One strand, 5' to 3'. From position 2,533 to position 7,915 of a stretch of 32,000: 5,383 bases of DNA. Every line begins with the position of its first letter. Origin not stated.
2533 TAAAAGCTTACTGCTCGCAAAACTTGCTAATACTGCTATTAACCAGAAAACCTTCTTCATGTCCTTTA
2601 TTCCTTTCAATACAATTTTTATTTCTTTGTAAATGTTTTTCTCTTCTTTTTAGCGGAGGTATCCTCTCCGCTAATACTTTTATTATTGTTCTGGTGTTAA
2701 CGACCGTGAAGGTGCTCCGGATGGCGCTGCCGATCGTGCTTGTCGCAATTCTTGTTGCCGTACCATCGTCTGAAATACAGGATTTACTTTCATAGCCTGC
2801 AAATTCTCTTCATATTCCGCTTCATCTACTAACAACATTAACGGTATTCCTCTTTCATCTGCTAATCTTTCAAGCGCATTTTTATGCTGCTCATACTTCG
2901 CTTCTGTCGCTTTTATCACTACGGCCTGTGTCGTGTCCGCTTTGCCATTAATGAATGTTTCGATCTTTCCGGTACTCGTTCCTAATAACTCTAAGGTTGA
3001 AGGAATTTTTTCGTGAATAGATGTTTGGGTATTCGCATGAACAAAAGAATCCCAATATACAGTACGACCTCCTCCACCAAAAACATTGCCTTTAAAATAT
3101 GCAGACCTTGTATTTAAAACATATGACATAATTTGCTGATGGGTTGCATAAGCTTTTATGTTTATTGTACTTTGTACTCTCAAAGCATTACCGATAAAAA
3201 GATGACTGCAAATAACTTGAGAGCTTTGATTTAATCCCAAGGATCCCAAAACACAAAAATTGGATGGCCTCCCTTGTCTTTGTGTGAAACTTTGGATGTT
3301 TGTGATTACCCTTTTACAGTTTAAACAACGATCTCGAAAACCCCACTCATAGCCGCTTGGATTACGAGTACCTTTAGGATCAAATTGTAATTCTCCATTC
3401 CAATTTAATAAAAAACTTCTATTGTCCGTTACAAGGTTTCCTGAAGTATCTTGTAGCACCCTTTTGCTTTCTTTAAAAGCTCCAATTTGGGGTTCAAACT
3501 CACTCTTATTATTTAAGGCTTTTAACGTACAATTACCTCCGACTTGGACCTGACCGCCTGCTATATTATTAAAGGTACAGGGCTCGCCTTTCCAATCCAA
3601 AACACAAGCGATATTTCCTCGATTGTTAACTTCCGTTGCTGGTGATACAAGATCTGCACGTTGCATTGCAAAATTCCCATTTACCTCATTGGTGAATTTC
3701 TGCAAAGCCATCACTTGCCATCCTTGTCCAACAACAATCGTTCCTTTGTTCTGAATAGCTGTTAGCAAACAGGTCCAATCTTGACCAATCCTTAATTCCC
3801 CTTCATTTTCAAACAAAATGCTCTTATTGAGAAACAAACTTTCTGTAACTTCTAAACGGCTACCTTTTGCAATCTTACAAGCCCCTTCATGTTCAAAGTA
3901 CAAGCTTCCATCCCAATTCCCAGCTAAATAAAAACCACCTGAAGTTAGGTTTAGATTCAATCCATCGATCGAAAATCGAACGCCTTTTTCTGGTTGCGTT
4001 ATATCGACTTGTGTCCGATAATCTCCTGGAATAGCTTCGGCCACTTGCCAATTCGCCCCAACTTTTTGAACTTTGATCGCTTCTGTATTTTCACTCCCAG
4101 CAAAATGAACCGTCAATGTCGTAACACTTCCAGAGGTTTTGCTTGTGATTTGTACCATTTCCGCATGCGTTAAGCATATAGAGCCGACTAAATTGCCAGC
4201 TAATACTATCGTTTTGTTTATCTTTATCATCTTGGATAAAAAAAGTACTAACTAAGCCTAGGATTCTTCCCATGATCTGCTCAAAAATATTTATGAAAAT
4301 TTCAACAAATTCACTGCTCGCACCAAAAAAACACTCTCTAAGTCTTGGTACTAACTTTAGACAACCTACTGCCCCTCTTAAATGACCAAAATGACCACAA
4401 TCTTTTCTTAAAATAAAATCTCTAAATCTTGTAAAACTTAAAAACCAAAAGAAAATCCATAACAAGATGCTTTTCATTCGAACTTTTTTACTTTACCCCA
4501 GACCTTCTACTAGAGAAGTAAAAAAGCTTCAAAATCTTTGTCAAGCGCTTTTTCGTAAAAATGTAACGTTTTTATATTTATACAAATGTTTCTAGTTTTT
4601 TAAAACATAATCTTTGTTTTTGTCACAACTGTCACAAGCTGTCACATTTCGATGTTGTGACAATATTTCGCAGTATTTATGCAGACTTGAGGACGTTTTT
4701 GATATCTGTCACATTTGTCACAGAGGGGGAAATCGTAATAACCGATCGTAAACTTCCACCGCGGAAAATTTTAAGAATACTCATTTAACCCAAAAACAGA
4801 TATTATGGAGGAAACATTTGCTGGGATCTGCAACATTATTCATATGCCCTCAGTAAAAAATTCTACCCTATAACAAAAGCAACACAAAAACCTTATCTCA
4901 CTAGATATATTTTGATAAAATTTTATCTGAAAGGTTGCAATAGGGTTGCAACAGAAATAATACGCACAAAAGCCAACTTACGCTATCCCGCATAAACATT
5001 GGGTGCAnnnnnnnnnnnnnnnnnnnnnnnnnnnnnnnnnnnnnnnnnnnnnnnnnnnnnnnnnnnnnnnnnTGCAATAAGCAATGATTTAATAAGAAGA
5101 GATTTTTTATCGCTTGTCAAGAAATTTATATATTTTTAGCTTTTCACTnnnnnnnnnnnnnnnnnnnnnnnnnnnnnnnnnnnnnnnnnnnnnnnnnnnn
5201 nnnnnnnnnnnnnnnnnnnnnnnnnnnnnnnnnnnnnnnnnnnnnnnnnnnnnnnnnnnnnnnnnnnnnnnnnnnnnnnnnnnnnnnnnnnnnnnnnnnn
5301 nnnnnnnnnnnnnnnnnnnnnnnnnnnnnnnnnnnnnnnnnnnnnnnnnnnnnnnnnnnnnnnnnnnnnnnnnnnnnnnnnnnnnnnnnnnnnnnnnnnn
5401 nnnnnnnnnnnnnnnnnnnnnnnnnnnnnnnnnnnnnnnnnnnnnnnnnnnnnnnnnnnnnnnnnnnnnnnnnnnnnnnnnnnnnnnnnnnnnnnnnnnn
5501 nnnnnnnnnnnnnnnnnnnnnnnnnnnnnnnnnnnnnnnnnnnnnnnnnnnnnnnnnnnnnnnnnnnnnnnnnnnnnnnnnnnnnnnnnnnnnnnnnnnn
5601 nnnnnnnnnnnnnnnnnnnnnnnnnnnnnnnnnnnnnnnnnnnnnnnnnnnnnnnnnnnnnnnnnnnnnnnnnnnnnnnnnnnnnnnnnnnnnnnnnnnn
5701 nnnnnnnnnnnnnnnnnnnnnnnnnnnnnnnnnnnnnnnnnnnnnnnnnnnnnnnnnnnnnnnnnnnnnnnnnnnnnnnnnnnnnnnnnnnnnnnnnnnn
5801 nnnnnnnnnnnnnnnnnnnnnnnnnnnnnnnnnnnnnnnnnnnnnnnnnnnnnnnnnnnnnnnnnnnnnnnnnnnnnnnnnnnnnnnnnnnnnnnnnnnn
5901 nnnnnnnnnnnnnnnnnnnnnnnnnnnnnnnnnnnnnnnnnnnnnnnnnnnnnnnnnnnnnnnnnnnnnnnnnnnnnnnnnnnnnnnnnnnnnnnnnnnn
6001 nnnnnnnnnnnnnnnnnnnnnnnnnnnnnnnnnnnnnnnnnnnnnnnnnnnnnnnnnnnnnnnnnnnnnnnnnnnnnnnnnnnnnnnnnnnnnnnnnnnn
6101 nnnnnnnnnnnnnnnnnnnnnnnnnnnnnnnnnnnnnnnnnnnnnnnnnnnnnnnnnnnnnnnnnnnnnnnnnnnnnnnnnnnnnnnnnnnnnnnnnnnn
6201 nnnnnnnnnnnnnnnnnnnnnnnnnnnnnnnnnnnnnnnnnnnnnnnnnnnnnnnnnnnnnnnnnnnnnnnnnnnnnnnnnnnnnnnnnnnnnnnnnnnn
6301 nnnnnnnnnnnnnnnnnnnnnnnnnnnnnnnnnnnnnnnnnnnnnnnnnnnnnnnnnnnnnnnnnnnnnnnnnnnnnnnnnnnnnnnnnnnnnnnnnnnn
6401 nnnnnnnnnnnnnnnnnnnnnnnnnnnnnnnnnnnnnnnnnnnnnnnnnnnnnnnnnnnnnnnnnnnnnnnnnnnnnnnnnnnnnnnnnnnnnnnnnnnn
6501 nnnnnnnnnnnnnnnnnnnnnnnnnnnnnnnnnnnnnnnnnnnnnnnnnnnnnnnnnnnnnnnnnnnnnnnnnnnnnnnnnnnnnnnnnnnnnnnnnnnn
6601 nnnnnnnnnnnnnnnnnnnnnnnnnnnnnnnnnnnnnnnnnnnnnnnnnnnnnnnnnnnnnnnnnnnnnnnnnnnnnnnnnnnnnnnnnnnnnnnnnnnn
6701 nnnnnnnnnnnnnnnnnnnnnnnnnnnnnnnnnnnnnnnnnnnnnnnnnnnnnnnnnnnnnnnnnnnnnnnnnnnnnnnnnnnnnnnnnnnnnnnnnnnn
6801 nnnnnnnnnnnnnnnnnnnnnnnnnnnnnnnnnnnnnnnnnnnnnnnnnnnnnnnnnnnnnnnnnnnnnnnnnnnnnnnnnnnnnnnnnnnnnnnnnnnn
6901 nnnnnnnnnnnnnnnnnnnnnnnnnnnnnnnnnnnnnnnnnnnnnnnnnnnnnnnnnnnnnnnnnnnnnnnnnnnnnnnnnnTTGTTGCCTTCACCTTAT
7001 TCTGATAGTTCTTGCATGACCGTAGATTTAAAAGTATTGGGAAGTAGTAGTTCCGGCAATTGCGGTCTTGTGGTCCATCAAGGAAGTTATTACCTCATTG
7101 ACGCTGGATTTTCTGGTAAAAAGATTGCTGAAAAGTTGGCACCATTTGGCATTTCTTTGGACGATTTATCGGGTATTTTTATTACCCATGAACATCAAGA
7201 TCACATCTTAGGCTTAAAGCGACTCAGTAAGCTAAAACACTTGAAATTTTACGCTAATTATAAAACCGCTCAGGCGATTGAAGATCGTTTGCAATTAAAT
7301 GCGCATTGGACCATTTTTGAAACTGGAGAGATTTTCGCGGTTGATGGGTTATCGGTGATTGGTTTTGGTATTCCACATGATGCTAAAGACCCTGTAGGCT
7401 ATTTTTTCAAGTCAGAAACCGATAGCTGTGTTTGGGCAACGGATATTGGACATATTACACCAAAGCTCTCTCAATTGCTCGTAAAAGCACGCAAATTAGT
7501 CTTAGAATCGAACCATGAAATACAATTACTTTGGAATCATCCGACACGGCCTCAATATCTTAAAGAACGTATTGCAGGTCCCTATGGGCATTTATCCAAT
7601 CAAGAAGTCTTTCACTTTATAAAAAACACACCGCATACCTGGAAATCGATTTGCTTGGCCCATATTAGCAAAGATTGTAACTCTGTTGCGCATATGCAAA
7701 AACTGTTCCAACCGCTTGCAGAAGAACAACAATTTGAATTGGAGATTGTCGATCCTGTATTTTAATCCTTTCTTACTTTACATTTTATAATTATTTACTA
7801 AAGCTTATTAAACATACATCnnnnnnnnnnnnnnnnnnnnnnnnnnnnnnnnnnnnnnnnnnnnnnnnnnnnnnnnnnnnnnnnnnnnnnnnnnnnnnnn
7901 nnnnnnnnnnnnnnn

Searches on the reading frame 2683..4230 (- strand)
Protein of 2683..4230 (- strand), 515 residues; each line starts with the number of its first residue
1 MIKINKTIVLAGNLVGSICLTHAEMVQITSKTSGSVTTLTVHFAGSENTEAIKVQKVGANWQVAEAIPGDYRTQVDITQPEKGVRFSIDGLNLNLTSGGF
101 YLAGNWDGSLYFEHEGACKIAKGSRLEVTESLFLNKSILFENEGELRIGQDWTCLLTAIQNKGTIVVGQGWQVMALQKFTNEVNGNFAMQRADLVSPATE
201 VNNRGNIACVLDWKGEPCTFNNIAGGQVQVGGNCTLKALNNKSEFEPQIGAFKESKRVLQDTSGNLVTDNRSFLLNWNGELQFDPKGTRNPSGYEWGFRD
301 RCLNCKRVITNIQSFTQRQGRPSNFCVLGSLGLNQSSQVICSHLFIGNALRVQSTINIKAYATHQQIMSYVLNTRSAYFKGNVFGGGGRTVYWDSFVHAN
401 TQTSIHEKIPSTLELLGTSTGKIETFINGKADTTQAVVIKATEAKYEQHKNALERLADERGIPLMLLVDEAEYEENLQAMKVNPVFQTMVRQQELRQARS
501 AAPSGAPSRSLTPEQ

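Call 5: search_protein_families(library=pfam, proteins=[window:2683-4230:-], max_evalue=1)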
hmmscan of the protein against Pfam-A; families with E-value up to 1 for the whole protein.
window:2683-4230:- (515 aa): 1 family
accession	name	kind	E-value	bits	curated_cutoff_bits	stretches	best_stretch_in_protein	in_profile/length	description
PF12574.13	120_Rick_ant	-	0.15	11.7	25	1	363-439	46-123/240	120 KDa Rickettsia surface antigen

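Call 6: search_protein_families(library=ncbifam, proteins=[window:2683-4230:-], max_evalue=1)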
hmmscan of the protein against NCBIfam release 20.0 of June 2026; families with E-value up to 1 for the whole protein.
window:2683-4230:- (515 aa): 1 family
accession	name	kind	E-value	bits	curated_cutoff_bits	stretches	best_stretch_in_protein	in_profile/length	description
NF040575.1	syringactin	equivalog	0.18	10.8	300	1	352-415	177-237/286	syringactin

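Call 26: find_homologous_proteins(query=A2)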
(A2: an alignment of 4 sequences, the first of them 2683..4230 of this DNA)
Query A2 (4 sequences) (515 aa, profile of the alignment): 10 proteins with E <= 0.001 among 6463 candidates.
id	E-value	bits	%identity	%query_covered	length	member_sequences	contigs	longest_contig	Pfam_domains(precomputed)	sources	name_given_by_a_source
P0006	8.1e-270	914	47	99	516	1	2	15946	-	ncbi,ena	-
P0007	2.3e-266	902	97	100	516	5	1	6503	-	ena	-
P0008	4.0e-254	862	59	100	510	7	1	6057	-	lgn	-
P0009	7.7e-230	782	84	94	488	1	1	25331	-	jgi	-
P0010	6.4e-227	772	72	95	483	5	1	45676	-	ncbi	-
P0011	1.1e-200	686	70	95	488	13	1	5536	-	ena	-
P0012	1.9e-198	678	46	100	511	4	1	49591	-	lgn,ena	-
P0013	1.0e-184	633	46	95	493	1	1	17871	-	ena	-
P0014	9.7e-147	508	87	57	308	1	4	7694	-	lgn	-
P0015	4.5e-113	397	56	49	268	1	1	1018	-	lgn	-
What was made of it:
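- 2683..4230 (-): Conserved partner gene (515 aa): signal peptide, beta-solenoid N-domain, hypervariable centre, helical C-terminus. Only about 10 homologs among 5.8 billion proteins, none with a Pfam domain (call 26).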

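Call 28: find_encoding_contigs(protein=P0010, flank=10000, max_places=3)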
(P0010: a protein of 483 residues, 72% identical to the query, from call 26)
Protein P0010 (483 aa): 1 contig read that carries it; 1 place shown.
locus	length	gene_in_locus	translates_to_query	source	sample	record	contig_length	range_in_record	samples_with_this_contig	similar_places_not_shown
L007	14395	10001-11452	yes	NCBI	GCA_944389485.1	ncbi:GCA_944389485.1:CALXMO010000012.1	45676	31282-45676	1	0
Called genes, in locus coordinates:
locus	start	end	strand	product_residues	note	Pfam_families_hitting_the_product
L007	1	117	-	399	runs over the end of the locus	PF00365:PFK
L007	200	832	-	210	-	PF00834:Ribul_P_3_epim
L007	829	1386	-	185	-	PF04390:LptE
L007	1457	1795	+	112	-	PF01740:STAS, PF13466:STAS_2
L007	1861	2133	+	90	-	PF01313:Bac_export_3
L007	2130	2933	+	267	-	PF01311:Bac_export_1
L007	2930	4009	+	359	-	PF01312:Bac_export_2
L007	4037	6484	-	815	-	PF01751:Toprim, PF01131:Topoisom_bac, PF13342:Toprim_Crpt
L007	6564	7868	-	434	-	PF08245:Mur_ligase_M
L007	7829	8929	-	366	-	PF00953:Glycos_transf_4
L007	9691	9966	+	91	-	-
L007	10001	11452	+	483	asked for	-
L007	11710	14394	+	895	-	?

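Call 29: find_encoding_contigs(protein=P0012, flank=10000, max_places=3)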
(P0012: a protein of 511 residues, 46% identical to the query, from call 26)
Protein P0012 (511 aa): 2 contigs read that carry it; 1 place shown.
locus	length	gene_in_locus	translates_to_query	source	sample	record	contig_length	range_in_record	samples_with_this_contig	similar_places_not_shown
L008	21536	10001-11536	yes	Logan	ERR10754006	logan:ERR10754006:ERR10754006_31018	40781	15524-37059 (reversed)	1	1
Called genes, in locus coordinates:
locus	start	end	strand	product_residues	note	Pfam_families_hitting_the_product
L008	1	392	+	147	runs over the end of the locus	PF00391:PEP-utilizers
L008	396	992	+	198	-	PF07722:Peptidase_C26, PF00117:GATase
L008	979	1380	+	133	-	PF00483:NTP_transferase (weak), PF12804:NTP_transf_3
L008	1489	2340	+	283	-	PF00551:Formyl_trans_N (weak)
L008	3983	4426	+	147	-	-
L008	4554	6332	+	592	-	-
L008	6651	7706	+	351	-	PF13784:Fic_N, PF02661:Fic, PF21248:SoFic-like_C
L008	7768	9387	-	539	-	-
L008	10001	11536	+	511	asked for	-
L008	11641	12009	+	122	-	-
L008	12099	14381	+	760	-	PF04830:DUF637 (weak)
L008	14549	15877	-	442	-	PF00023:Ank (faint), PF12796:Ank_2, PF13606:Ank_3 (faint), PF13857:Ank_5, PF13637:Ank_4 (weak)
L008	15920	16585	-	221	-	PF12796:Ank_2, PF13857:Ank_5 (weak), PF00023:Ank, PF13606:Ank_3 (weak), PF13637:Ank_4 (weak)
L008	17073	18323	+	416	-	-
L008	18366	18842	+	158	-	-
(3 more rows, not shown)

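Call 30: find_encoding_contigs(protein=P0009, flank=10000, max_places=3)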
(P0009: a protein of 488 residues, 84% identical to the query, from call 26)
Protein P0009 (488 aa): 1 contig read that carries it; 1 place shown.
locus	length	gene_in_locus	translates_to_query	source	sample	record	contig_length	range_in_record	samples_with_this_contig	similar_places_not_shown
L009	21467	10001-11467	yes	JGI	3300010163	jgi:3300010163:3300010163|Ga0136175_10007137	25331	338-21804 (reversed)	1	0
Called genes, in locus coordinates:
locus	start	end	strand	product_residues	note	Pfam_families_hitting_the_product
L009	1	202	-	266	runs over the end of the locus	-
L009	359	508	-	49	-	-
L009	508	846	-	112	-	-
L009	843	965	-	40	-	-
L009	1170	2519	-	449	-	-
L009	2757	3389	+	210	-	PF02353:CMAS (faint), PF13489:Methyltransf_23, PF05175:MTS (faint), PF13847:Methyltransf_31, PF08241:Methyltransf_11, PF08242:Methyltransf_12 (weak), PF13649:Methyltransf_25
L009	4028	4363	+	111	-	PF13635:DUF4143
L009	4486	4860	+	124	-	-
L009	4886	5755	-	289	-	PF14891:Peptidase_M91 (weak)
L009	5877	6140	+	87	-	-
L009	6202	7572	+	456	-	-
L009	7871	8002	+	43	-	-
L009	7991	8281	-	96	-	-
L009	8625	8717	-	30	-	-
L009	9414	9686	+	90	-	-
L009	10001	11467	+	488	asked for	-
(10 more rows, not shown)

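Call 39: predict_structure(alignment_id=A4)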
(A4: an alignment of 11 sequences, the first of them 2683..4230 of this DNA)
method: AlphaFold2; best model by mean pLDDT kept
length: 515 residues; sequences in the alignment: 11
mean_pLDDT: 67.0   pTM: 0.60
mean pLDDT of the five models: 67.0, 58.5, 52.9, 52.6, 48.8
residues with pLDDT >= 90: 98; 70-90: 180; 50-70: 92; < 50: 145
segments of 3 or more residues with pLDDT < 50: 1-21, 279-299, 375-395, 398-444, 460-468, 492-515
pLDDT, mean of each block of 10 residues (from residue 1): 29 40 75 89 76 86 69 79 87 91 93 92 95 88 95 85 91 81 92 70 92 79 90 87 76 84 77 63 37 42 71 67 83 85 78 76 69 46 32 45 34 29 28 26 47 54 44 61 54 42 30 33
secondary structure, 60 per line:
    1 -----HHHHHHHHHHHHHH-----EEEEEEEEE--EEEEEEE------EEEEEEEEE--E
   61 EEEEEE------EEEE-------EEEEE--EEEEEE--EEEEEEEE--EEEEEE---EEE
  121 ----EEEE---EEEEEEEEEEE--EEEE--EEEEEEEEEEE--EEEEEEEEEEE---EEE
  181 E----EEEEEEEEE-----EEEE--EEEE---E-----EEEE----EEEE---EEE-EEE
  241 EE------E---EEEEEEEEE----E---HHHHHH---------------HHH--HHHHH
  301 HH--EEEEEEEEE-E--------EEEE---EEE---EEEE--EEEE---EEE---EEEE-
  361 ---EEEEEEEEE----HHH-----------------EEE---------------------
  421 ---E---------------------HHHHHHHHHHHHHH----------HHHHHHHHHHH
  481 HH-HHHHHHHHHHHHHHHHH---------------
elements in order: H6-19 E25-33 E36-42 E49-57 E60-66 E73-76 E84-88 E91-96 E99-106 E109-114 E118-120 E125-128 E132-142 E145-148 E151-161 E164-174 E178-181 E186-194 E200-203 E206-209 E219-222 E227-230 E234-236 E238-242 E253-261 H270-275 H296-302 E305-313 E324-327 E331-333 E337-340 E343-346 E350-352 E356-359 E364-372 E397-399 H446-459 H470-482 H484-500
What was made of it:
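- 2683..4230 (-): AF2 pLDDT 67, with about 90 over aa 25-260 (call 39).
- The partner has a similar N-domain (call 39).
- Tried and rejected: The AF2 model is a beta-solenoid plus helices, not a barrel (call 39).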

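Call 45: fold_search(model_id=the predicted structure, library=pdb)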
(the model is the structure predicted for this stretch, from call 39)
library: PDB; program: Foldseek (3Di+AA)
matches with E <= 10: 253; with E <= 0.001: 0
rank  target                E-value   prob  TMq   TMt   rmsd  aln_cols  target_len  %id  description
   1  6qvi_B                5.1e-01  0.07  0.10  0.11  12.5       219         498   11  Crystal structure of competence-associated pilin ComZ from Thermus thermophilus (released 2019-05-29)
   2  6s99_A                6.8e-01  0.13  0.08  0.23  12.5       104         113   12  Dimethylated fusion protein of RSL and trimeric coiled coil in complex with cucurbit[7]uril (released 2020-08-26)
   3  4kwu                  1.0e+00  0.33  0.08  0.04  11.7        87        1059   13  1.9 Angstrom resolution crystal structure of uncharacterized protein lmo2446 from Listeria monocytogenes EGD-e in comple (released 2013-06-19)
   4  7p2j_A                1.0e+00  0.12  0.08  0.23  12.3       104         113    8  Dimethylated fusion protein of RSL and trimeric coiled coil (4dzn) in complex with cucurbit[7]uril, H3 sheet assembly (released 2021-09-08)
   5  6qvi_A                1.1e+00  0.11  0.15  0.15   9.6       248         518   10  Crystal structure of competence-associated pilin ComZ from Thermus thermophilus (released 2019-05-29)
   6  4csd_B                1.3e+00  0.10  0.07  0.12  10.2        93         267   22  Structure of Monomeric Ralstonia solanacearum lectin (released 2014-10-08)
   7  4csd_A                1.4e+00  0.13  0.08  0.13   9.9        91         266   18  Structure of Monomeric Ralstonia solanacearum lectin (released 2014-10-08)
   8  4kmq                  1.6e+00  0.23  0.08  0.04  11.7        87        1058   13  1.9 Angstrom resolution crystal structure of uncharacterized protein lmo2446 from Listeria monocytogenes EGD-e (released 2013-05-29)
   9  6f37_A                1.6e+00  0.09  0.08  0.23  12.5       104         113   12  Fusion protein of RSL and trimeric coiled coil (released 2018-12-12)
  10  3ium                  1.6e+00  0.13  0.08  0.06  12.3       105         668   10  apPEP_WTX opened state (released 2010-05-05)
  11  7e7v_B                1.9e+00  0.08  0.07  0.10  10.5        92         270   17  Crystal structure of RSL mutant in complex with sugar Ligand (released 2021-04-14)
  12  8y9c_B                1.9e+00  0.04  0.08  0.04  16.0       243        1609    5  De novo design mini-binder in complex with TcdB4 (released 2024-08-28)
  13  8hc1_C                1.9e+00  0.01  0.07  0.11  25.7       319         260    8  CryoEM structure of Helicobacter pylori UreFD/urease complex (released 2023-05-03)
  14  5kph_MODEL_1_A        2.0e+00  0.23  0.07  0.35   9.7        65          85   15  Solution NMR Structure of Denovo Beta Sheet Design Protein, Northeast Structural Genomics Consortium (NESG) Ta (released 2016-09-28)
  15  7e7u_A                2.0e+00  0.09  0.07  0.12  10.6        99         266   16  Crystal structure of RSL mutant in complex with sugar Ligand (released 2021-04-14)
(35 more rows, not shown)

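Call 68: search_protein_families(library=pfam, proteins=[P0170, L011:6416-6835:+, L011:6832-7374:+, L011:7456-7644:+, L011:1-555:+], max_evalue=1)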
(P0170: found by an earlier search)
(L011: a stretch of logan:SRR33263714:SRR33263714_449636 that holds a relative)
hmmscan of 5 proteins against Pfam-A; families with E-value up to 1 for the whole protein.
P0170 (1271 aa): 3 families
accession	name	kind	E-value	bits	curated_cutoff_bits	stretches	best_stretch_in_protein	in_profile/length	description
PF04830.18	DUF637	-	8.1e-11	42.4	26.6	1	814-963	4-168/168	Possible hemagglutinin (DUF637)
PF20058.4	DUF6457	-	0.013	15.7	27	1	740-800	5-64/80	Domain of unknown function (DUF6457)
PF15652.11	Tox-SHH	-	0.48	11.7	22.7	1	1161-1252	6-92/96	HNH/Endo VII superfamily toxin with a SHH signature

L011:6416-6835:+ (139 aa): 2 families
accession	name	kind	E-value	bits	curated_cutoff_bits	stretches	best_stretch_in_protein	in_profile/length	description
PF21093.3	Nup188_N-subdom_III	-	0.0078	15.6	24.3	1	25-88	94-147/413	Nucleoporin Nup188, N-terminal subdomain III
PF21956.1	DUF6922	-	0.11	12.4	27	1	45-64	10-29/52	Family of unknown function (DUF6922)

L011:6832-7374:+ (180 aa): 2 families
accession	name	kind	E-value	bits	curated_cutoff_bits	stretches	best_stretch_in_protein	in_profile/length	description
PF04830.18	DUF637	-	0.0043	17.3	26.6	1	18-80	110-168/168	Possible hemagglutinin (DUF637)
PF05172.20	RRM_Nup35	-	0.23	11.9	24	1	83-164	31-81/89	Nup53/35/40-type RNA recognition motif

L011:7456-7644:+ (63 aa): 1 family
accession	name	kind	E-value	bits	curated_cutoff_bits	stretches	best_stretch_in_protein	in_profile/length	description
PF11190.13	DUF2976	-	0.016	15.5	28.2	1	3-54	23-74/87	Protein of unknown function (DUF2976)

L011:1-555:+ (184 aa): 2 families
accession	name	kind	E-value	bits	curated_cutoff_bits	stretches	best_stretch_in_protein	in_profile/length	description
PF08030.17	NAD_binding_6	-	0.084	13.4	22.2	1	136-154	137-155/156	Ferric reductase NAD binding domain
PF21118.2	DosC_2nd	-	0.16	12.6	31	0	124-145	28-49/110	DosC CZB-like middle domain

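Call 80: fold_search(model_id=the predicted structure, library=viral)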
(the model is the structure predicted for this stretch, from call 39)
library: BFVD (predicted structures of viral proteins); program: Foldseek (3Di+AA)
matches with E <= 10: 299; with E <= 0.001: 0
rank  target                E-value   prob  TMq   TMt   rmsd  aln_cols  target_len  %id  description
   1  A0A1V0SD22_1          1.2e-03  0.97  0.22  0.15  13.2       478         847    8  Putative hemagglutinin [Indivirus ILV1]
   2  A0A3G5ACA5            4.3e-02  0.09  0.10  0.11  29.2       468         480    9  Uncharacterized protein [Hyperionvirus sp.]
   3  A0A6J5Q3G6            8.5e-02  0.11  0.14  0.11  20.4       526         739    7  Uncharacterized protein [uncultured Caudovirales phage]
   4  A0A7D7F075            8.9e-02  0.08  0.11  0.12  21.8       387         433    9  (no name in the UniProt tables at hand)
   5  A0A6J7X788            9.8e-02  0.09  0.11  0.12  15.0       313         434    7  Uncharacterized protein [uncultured Caudovirales phage]
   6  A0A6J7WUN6            1.2e-01  0.08  0.09  0.10  18.5       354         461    9  Gp5/Type VI secretion system Vgr protein OB-fold domain-containing protein [uncultured Caudovirales phage]
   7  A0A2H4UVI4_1          1.8e-01  0.07  0.10  0.06  21.2       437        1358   10  Membrane associated protein [Bodo saltans virus]
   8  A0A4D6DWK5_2          2.0e-01  0.07  0.13  0.08  22.8       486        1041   12  Uncharacterized protein [Edwardsiella phage pEt-SU]
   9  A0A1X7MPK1            2.1e-01  0.06  0.13  0.10  22.1       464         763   11  Fiber [Bottlenose dolphin adenovirus 1]
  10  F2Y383                2.2e-01  0.06  0.11  0.14  35.0       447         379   12  (no name in the UniProt tables at hand)
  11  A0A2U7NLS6            3.9e-01  0.38  0.10  0.27  11.4       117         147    8  Uncharacterized protein [Pseudomonas phage PspYZU05]
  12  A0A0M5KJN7            3.9e-01  0.13  0.18  0.16  27.6       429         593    9  (no name in the UniProt tables at hand)
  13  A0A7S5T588            3.9e-01  0.04  0.10  0.06  26.4       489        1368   10  (no name in the UniProt tables at hand)
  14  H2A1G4                4.0e-01  0.07  0.08  0.13  19.6       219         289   10  M117.1 protein [Murid herpesvirus 1]
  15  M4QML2                4.9e-01  0.12  0.10  0.07  12.2       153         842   16  (no name in the UniProt tables at hand)
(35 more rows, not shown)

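Call 90: search_solved_structures(query=A4, max_evalue=1)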
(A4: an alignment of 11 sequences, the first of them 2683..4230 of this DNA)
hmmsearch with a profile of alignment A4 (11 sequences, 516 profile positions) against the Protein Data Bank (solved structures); distinct sequences matched with E-value up to 1: 4.
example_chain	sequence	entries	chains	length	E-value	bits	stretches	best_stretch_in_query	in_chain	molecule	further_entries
4kvf_A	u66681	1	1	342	0.11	14.2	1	320-461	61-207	Rhamnose ABC transporter, periplasmic rhamnose-binding protein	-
7ccl_A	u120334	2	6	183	0.62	11.8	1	167-232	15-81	Bcl-2-like protein 15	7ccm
8uwv_A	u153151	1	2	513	0.63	11.8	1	33-73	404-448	BT3984 SusD-like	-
3cgh_A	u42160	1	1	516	0.63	11.8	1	33-73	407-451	SusD homolog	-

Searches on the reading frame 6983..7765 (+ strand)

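Call 63: search_protein_families(library=pfam, proteins=[window:6983-7765:+], max_evalue=0.01)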
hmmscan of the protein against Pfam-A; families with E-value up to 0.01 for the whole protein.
window:6983-7765:+ (260 aa): 3 families
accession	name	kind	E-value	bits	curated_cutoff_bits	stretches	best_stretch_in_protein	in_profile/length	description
PF12706.13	Lactamase_B_2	-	3.8e-17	63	27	1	37-177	3-165/200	Beta-lactamase superfamily domain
PF00753.33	Lactamase_B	-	3.3e-13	50.5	22.7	1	24-104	5-86/196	Metallo-beta-lactamase superfamily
PF23023.1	Anti-Pycsar_Apyc1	-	0.0017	18.3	50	1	26-83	21-75/250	Anti-Pycsar protein Apyc1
